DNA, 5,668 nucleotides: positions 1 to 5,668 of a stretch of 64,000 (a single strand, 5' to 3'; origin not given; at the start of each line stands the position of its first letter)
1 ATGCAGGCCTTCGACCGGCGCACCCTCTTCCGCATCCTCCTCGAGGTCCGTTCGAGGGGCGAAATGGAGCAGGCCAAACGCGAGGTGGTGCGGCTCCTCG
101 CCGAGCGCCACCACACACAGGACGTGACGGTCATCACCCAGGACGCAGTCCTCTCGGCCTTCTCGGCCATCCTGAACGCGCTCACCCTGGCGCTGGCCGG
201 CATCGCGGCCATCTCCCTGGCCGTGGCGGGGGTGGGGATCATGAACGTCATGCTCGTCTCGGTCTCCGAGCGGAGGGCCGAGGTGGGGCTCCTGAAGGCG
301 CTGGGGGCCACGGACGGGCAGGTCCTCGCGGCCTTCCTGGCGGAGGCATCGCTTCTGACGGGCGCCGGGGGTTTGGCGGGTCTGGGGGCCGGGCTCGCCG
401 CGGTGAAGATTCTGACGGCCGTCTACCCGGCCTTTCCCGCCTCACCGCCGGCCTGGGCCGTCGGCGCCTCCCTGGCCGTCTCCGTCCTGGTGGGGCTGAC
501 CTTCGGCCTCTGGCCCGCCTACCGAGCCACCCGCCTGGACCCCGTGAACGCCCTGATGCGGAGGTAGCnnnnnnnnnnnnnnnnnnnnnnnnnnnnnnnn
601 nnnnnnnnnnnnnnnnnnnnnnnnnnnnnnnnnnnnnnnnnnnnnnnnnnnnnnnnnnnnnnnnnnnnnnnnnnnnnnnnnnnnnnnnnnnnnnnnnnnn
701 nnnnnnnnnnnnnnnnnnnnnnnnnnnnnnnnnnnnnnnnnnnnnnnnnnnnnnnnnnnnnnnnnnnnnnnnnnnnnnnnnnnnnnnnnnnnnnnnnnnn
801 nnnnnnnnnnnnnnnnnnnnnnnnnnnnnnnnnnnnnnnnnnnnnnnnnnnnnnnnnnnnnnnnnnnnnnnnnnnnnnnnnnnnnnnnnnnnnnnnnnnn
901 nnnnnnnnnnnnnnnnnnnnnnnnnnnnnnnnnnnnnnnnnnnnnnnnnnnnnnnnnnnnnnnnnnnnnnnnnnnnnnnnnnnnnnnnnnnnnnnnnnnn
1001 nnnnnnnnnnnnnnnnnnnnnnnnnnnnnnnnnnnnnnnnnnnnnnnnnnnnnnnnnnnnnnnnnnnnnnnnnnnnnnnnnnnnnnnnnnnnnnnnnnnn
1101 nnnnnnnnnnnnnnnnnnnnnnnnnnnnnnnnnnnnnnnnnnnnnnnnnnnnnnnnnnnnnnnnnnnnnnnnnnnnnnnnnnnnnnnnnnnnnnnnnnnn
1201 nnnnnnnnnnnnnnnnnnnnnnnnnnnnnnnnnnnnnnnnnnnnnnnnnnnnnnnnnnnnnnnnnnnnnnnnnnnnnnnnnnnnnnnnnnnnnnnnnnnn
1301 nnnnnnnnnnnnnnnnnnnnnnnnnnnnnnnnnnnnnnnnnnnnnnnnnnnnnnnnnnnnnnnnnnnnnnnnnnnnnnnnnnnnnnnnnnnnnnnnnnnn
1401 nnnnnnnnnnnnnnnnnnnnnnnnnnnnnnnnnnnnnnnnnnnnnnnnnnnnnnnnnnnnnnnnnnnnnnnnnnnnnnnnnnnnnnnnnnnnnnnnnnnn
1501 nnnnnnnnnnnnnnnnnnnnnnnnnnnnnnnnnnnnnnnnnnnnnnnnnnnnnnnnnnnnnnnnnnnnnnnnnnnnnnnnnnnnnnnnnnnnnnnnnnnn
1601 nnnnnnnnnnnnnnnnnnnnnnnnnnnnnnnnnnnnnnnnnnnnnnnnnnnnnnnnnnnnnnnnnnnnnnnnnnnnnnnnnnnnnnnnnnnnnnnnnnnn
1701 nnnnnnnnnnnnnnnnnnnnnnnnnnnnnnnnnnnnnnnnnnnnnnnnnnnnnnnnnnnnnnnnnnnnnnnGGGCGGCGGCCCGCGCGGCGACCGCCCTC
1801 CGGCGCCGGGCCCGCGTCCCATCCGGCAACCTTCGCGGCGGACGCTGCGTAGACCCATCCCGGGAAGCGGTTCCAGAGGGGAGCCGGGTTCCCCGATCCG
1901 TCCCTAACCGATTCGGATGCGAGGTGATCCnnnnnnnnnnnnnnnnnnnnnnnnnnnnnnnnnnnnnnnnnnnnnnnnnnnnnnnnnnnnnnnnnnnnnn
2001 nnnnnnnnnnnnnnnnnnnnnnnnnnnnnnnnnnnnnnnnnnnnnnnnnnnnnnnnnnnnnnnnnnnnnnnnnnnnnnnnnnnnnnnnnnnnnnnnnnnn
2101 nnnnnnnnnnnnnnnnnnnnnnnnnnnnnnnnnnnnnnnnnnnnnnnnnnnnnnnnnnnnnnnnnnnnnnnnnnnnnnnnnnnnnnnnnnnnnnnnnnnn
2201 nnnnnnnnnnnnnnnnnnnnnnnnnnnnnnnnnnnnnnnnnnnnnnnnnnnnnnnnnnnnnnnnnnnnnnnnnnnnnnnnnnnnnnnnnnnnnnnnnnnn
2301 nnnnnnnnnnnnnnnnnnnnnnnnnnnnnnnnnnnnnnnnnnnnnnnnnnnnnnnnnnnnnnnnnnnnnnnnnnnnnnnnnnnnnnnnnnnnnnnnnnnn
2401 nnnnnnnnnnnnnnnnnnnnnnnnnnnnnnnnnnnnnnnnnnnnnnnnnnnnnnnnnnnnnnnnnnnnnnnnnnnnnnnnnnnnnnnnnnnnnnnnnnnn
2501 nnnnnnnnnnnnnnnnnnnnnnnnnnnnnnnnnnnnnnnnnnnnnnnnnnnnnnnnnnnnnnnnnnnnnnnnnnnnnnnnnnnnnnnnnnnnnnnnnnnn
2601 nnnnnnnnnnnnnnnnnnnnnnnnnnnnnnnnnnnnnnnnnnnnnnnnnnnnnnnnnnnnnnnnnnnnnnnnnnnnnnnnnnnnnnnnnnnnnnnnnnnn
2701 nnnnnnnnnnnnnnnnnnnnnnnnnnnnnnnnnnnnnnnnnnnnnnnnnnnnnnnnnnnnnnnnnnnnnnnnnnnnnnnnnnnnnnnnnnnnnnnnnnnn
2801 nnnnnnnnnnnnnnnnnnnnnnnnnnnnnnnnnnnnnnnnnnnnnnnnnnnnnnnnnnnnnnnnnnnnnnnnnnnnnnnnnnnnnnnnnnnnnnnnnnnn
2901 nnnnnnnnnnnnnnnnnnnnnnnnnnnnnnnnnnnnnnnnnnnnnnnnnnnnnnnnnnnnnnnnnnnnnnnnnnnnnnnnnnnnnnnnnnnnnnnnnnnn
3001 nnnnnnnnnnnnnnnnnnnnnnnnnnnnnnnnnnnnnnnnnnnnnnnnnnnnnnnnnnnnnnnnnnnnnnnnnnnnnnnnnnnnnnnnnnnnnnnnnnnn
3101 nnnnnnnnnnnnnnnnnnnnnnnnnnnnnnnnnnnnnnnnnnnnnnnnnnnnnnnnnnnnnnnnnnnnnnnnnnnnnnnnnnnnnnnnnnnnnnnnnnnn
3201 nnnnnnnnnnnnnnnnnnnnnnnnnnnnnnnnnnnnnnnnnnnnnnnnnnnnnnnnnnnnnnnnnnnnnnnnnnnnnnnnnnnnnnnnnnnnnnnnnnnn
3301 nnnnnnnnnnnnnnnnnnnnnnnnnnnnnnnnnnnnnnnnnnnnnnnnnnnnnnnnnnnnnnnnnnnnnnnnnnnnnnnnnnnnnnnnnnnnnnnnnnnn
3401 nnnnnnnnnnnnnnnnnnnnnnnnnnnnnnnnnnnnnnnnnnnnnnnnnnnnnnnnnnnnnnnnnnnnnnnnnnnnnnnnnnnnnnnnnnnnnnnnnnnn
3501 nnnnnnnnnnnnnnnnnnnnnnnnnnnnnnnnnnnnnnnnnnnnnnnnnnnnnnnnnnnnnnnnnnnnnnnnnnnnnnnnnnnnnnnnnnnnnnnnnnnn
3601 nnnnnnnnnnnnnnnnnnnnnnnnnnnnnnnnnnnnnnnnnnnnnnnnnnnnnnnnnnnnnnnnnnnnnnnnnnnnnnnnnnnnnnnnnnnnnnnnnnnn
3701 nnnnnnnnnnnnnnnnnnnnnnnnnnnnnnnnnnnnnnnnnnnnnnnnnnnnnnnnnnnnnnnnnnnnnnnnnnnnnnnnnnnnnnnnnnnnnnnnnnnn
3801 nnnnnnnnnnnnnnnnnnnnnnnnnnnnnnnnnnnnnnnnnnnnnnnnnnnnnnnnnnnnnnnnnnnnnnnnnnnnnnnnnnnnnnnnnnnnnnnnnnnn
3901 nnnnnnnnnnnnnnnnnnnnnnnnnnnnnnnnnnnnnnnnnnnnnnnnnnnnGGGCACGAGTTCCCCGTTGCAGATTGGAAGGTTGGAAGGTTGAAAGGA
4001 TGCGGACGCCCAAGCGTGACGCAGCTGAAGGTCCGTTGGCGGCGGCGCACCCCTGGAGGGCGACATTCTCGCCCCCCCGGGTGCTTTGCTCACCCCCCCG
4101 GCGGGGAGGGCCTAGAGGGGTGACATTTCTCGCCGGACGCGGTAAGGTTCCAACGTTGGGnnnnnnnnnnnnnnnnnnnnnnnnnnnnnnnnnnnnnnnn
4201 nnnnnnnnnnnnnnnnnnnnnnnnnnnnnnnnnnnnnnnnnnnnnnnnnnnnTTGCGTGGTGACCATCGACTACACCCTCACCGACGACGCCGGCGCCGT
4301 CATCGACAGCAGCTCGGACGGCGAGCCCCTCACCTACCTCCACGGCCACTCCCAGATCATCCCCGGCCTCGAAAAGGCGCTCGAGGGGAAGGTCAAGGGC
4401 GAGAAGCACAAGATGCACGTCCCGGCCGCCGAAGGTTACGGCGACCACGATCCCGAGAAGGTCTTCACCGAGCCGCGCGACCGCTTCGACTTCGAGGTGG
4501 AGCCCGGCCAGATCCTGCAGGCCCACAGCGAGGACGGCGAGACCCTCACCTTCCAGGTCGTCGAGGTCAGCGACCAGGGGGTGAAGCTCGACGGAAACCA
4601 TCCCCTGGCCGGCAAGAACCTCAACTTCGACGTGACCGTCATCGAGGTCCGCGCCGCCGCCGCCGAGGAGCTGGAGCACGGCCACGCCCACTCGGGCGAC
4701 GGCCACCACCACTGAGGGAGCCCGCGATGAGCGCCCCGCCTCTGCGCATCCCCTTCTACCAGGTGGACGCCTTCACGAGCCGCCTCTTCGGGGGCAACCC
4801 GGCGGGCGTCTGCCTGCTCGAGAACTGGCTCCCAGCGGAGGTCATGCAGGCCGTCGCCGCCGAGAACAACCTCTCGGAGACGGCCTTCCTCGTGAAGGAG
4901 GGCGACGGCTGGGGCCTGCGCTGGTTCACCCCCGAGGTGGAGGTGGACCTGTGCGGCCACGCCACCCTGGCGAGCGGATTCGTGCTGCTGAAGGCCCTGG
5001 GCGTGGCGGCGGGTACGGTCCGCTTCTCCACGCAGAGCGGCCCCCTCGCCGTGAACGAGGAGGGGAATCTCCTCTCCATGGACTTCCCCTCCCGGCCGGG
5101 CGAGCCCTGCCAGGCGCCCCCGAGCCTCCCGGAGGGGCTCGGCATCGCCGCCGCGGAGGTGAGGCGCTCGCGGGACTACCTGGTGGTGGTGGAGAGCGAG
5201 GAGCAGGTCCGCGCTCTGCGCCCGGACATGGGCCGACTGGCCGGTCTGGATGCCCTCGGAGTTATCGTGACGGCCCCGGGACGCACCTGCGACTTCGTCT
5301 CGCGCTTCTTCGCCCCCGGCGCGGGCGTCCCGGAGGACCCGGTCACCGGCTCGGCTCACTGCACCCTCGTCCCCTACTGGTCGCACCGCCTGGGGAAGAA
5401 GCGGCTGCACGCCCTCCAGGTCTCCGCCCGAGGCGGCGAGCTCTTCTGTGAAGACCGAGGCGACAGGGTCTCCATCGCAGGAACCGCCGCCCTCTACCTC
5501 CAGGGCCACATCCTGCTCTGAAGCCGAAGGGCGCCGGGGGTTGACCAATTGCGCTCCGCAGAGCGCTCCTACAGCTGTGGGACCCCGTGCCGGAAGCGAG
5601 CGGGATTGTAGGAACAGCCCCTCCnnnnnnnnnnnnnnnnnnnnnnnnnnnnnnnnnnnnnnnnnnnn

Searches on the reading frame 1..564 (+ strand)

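Call 51: search_protein_families(library=pfam, proteins=[window:1-564:+], max_evalue=0.0001)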
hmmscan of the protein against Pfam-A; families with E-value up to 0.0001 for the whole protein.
window:1-564:+ (188 aa): 1 family
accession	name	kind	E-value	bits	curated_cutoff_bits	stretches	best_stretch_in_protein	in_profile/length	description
PF02687.27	FtsX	-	1e-20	74.4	25.5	1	68-181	3-120/120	FtsX-like permease C-terminal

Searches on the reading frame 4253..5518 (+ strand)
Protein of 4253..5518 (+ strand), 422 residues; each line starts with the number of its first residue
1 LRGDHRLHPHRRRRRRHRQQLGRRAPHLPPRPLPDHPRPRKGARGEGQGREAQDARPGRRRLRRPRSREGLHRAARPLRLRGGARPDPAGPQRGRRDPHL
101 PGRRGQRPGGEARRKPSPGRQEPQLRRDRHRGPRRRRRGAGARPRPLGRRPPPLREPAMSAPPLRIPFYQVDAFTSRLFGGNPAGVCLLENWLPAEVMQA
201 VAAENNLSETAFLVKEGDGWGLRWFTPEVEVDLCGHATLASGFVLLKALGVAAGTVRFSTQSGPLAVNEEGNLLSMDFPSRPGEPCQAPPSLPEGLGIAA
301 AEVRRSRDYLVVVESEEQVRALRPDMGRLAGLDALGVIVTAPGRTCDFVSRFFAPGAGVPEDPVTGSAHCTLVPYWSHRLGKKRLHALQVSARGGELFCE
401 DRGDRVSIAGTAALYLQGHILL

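Call 51: search_protein_families(library=pfam, proteins=[window:4253-5518:+], max_evalue=0.0001)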
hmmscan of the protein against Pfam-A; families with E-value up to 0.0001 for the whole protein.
window:4253-5518:+ (422 aa): 1 family
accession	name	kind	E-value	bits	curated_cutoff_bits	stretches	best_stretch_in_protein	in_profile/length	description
PF02567.21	PhzC-PhzF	-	2.2e-55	188.6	27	1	171-417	1-280/281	Phenazine biosynthesis-like protein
